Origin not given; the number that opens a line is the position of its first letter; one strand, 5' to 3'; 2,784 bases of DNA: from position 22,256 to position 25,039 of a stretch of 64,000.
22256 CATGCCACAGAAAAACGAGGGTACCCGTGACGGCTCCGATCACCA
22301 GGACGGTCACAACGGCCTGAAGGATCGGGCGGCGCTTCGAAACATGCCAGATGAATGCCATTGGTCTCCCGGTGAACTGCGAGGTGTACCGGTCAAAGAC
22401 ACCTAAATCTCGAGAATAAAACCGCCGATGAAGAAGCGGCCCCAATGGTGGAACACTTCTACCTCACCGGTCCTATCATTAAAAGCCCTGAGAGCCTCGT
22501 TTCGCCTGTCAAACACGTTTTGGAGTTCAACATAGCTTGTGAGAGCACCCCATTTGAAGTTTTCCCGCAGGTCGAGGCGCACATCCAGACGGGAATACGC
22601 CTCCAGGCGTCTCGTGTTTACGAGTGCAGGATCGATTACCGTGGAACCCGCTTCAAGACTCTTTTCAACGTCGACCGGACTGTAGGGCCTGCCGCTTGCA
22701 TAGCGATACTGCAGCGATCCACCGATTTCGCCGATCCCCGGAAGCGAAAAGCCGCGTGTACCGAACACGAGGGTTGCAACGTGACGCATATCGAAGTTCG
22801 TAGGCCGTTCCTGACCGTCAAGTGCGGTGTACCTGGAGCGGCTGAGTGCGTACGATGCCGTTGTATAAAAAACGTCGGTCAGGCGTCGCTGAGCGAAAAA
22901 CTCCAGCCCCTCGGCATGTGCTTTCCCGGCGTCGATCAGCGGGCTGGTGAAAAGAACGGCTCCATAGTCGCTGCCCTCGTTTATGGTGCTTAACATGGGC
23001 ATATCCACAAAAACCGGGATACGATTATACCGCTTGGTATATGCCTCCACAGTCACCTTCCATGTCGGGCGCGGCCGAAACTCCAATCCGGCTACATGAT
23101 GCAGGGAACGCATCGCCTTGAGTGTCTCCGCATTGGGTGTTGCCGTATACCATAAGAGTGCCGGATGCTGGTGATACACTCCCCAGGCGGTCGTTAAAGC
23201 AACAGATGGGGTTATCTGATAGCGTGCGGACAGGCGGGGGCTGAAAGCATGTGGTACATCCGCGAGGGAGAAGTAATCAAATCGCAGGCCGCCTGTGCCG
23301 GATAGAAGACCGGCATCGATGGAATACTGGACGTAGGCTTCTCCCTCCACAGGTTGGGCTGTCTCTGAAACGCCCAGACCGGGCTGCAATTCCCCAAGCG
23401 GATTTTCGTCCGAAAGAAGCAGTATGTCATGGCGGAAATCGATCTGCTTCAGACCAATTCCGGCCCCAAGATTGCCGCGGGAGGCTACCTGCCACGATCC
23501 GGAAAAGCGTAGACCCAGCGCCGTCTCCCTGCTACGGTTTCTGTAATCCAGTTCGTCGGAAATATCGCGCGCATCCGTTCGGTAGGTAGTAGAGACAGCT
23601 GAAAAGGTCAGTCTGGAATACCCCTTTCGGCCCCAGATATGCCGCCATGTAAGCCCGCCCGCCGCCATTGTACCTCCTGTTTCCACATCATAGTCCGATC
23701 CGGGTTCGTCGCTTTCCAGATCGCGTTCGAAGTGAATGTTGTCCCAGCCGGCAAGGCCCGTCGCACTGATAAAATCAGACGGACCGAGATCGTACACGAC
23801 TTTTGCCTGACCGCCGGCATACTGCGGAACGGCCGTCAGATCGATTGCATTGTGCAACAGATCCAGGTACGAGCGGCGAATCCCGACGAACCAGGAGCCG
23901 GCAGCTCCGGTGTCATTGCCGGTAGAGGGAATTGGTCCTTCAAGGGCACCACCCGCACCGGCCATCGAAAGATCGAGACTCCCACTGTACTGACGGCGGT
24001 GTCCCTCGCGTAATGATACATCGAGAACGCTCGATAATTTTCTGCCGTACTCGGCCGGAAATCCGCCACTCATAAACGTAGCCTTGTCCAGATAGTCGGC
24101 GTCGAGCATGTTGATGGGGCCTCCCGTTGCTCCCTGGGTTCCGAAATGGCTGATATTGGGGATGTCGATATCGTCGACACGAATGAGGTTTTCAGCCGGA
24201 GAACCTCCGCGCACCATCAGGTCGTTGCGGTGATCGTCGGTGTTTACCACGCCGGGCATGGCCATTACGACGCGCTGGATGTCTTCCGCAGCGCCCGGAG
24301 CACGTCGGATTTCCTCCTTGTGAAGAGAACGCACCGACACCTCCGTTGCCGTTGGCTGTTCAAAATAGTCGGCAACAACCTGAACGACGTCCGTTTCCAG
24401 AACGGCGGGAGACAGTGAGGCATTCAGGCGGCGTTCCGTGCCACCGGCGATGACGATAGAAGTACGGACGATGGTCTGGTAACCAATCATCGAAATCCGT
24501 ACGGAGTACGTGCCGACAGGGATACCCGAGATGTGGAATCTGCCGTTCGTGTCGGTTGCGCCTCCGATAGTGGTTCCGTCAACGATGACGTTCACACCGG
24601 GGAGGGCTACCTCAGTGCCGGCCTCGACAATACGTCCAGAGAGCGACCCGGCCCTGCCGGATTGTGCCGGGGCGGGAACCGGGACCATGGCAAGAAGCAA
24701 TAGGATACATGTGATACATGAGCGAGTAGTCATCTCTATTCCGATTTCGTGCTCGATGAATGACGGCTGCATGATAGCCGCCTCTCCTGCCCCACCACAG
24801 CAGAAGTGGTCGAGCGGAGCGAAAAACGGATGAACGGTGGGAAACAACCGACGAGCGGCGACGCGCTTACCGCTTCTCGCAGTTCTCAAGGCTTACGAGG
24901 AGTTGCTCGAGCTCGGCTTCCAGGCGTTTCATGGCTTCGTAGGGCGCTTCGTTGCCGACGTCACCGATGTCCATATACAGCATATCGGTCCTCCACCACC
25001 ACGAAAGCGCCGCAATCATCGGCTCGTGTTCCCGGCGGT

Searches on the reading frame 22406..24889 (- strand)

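Call 18: search_protein_families(library=pfam, proteins=[window:22406-24889:-], max_evalue=0.001)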
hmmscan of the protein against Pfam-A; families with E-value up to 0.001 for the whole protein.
window:22406-24889:- (828 aa): 5 families
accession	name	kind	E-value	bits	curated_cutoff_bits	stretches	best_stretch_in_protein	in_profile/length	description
PF00593.30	TonB_dep_Rec_b-barrel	-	1.1e-20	75.4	27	1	366-791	30-435/436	TonB dependent receptor-like, beta-barrel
PF13715.12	CarbopepD_reg_2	-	2.8e-18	66.2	32.2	1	83-171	1-88/88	CarboxypepD_reg-like domain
PF13620.12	CarboxypepD_reg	-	3.5e-15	56.5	32.3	1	82-159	1-81/82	Carboxypeptidase regulatory-like domain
PF07715.20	Plug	-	1.4e-08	35.6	23.9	1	182-283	5-101/107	TonB-dependent Receptor Plug Domain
PF08308.17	PEGA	-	0.0003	21.1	20.8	1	97-155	11-63/71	PEGA domain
